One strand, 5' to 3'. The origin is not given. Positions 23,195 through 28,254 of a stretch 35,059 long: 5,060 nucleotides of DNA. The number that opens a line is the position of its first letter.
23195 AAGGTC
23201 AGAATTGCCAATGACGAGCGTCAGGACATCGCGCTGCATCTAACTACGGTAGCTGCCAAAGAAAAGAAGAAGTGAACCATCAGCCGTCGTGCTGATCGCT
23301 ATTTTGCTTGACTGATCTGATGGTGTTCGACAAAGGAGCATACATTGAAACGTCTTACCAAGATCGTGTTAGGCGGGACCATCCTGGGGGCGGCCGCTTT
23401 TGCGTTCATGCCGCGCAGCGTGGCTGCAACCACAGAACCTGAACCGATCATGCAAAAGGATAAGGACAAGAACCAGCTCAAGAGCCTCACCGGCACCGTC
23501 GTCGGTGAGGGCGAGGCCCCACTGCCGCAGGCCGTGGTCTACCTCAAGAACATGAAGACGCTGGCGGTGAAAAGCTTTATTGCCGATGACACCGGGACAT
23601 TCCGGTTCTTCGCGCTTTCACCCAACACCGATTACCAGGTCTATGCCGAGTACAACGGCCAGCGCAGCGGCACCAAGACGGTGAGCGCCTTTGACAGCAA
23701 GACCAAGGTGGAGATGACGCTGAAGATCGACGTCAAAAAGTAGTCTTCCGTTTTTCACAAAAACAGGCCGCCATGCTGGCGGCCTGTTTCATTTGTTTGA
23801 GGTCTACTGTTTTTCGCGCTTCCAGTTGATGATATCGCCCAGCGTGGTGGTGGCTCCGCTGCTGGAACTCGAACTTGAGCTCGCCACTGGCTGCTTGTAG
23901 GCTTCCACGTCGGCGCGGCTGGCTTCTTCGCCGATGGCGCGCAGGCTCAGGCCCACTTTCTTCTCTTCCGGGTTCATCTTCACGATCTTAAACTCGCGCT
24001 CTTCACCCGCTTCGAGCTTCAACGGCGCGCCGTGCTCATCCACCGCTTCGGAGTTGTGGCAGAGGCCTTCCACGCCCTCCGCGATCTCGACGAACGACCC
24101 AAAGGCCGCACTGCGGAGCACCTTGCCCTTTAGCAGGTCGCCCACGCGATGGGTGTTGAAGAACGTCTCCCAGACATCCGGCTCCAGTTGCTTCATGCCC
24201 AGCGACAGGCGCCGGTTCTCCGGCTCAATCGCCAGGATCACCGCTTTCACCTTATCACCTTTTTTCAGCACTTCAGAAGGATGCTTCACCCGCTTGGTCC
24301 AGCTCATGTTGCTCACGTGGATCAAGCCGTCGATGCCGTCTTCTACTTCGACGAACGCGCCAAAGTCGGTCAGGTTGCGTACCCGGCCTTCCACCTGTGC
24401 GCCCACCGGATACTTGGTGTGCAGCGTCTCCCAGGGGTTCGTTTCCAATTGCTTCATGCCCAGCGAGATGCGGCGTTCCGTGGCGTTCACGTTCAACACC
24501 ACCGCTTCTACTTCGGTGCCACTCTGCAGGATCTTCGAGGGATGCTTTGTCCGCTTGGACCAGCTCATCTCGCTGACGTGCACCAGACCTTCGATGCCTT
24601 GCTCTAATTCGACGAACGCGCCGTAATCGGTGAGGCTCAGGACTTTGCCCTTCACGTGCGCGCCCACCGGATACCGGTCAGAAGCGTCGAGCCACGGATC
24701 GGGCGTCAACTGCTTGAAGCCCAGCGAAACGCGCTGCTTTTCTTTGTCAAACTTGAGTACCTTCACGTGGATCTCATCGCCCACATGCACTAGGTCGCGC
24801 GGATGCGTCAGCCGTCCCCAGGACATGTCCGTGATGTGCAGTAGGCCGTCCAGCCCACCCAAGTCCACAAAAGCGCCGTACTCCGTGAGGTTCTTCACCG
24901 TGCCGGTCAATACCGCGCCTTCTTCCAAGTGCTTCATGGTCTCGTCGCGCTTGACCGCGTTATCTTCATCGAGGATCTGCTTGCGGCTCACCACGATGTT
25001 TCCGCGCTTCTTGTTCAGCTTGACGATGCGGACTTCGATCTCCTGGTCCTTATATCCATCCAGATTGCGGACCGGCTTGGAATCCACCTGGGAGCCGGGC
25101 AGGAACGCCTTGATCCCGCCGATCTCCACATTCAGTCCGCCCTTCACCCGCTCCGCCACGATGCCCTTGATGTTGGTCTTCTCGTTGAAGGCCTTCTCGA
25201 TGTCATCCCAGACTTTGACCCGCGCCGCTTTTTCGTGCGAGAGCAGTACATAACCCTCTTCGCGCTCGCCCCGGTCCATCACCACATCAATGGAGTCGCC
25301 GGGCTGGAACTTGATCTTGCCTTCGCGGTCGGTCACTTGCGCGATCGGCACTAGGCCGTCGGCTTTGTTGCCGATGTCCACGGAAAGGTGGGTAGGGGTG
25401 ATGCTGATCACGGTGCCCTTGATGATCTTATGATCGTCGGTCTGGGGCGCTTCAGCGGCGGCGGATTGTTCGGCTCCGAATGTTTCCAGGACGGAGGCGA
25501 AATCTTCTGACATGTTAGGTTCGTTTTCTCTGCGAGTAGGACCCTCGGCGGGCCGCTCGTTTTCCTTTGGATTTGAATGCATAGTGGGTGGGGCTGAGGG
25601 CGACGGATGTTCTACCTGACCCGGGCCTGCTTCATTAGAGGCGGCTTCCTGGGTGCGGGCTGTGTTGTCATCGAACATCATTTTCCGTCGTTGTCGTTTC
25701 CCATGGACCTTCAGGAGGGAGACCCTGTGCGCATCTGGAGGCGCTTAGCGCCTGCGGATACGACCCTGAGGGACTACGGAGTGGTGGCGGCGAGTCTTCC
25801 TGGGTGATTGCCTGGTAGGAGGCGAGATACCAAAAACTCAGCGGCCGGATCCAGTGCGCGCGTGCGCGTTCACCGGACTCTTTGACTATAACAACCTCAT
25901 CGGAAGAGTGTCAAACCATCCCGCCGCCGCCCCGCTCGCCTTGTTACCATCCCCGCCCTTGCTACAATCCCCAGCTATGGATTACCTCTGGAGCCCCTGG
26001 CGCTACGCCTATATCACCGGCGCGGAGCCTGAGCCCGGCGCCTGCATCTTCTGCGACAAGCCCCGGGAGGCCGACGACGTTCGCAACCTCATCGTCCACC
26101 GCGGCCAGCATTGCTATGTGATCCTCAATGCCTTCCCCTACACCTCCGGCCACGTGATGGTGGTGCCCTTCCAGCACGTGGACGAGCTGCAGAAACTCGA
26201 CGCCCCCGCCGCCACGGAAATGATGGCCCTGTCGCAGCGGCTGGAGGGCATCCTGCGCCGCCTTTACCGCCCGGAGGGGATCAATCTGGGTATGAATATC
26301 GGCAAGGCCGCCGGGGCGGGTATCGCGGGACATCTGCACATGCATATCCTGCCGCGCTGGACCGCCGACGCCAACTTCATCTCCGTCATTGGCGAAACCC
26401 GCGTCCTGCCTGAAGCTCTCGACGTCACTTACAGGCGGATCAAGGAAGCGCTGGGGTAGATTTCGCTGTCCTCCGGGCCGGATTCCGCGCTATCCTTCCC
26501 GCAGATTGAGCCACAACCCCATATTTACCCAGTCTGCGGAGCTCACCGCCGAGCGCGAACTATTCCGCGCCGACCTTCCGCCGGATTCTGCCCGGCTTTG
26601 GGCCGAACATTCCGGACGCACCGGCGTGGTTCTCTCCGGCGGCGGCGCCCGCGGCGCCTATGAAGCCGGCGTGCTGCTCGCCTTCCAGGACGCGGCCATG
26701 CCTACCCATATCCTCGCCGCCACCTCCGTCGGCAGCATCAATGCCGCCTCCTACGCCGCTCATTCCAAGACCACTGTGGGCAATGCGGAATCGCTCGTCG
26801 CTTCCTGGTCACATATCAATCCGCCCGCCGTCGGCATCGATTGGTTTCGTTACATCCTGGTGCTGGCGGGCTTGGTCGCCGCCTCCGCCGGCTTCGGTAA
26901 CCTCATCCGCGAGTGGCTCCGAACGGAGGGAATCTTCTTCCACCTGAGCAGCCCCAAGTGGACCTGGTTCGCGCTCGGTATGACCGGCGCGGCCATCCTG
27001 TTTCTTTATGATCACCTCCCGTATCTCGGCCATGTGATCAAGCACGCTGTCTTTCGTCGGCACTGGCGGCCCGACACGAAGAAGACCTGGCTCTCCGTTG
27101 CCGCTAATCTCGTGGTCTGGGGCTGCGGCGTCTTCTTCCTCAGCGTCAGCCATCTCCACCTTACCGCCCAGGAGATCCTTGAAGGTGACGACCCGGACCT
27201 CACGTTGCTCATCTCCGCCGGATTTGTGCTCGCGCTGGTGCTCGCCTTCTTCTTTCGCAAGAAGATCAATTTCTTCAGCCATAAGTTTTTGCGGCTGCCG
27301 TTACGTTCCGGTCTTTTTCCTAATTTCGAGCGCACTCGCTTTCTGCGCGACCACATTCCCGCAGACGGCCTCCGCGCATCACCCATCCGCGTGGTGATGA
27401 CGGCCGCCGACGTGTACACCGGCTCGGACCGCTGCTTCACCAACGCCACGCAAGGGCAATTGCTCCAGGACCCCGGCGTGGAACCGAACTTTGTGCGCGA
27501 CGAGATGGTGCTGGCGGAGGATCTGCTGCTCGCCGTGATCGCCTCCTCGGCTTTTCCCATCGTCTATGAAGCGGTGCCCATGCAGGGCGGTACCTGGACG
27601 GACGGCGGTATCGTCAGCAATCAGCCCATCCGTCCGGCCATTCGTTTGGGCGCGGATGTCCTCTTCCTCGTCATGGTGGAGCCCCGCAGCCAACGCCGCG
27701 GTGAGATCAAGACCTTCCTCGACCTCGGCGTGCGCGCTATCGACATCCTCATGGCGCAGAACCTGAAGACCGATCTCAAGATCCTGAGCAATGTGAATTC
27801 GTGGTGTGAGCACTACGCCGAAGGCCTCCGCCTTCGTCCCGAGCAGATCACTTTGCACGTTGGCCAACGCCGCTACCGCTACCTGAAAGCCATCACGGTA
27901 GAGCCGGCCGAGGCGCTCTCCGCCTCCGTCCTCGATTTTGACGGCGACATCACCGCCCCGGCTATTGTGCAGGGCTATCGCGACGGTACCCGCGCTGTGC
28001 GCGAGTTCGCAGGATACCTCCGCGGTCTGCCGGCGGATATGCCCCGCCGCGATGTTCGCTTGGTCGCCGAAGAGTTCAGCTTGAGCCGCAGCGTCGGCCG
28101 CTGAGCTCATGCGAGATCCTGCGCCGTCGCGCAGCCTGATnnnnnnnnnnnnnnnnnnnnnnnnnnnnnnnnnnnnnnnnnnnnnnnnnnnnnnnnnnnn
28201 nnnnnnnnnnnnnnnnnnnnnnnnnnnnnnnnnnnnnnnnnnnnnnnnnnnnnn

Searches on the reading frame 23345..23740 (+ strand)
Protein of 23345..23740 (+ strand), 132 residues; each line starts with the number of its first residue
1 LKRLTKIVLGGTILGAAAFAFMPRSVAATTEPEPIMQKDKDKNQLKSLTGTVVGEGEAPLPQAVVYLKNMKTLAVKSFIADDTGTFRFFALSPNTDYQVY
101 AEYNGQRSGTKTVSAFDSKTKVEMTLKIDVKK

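Call 15: search_protein_families(library=pfam, proteins=[window:23345-23740:+], max_evalue=0.01)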
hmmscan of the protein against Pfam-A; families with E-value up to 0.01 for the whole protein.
window:23345-23740:+ (132 aa): 3 families
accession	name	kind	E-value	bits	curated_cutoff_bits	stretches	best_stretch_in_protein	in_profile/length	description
PF13620.12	CarboxypepD_reg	-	3.3e-12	47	32.3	1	47-126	1-81/82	Carboxypeptidase regulatory-like domain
PF13715.12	CarbopepD_reg_2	-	1e-05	25.9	32.2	1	48-127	1-77/88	CarboxypepD_reg-like domain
PF07210.18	DUF1416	-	0.0036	17.6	23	1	39-93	13-66/97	Protein of unknown function (DUF1416)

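Call 46: search_protein_families(library=ncbifam, proteins=[window:23345-23740:+], max_evalue=0.001)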
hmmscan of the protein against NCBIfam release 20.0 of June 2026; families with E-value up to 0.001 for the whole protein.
window:23345-23740:+ (132 aa): 1 family
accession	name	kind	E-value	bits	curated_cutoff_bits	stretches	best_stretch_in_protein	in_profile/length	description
NF053607.1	CHU_0125_OmpA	equivalog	5e-06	25.3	620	1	53-130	433-508/639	CHU_0125 family OmpA-like outer membrane integrity protein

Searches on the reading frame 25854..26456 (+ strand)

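Call 15: search_protein_families(library=pfam, proteins=[window:25854-26456:+], max_evalue=0.01)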
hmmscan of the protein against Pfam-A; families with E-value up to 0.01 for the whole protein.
window:25854-26456:+ (201 aa): 3 families
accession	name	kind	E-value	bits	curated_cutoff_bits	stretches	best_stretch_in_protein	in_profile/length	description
PF01230.28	HIT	-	2e-16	60.9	21.5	1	80-168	8-95/98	HIT domain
PF04677.20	CwfJ_C_1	-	7.3e-08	32.8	21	1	60-127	10-75/122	Protein similar to CwfJ C-terminus 1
PF11969.13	DcpS_C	-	2.1e-05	25.4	24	1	64-166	2-100/114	Scavenger mRNA decapping enzyme C-term binding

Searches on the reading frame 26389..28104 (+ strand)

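Call 76: search_protein_families(library=pfam, proteins=[window:26389-28104:+], max_evalue=0.001)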
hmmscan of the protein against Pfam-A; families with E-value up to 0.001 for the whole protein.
window:26389-28104:+ (571 aa): 1 family
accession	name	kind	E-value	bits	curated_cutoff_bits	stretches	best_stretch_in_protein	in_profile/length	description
PF01734.28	Patatin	-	2.4e-26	93.6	27.7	2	289-418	58-191/191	Patatin-like phospholipase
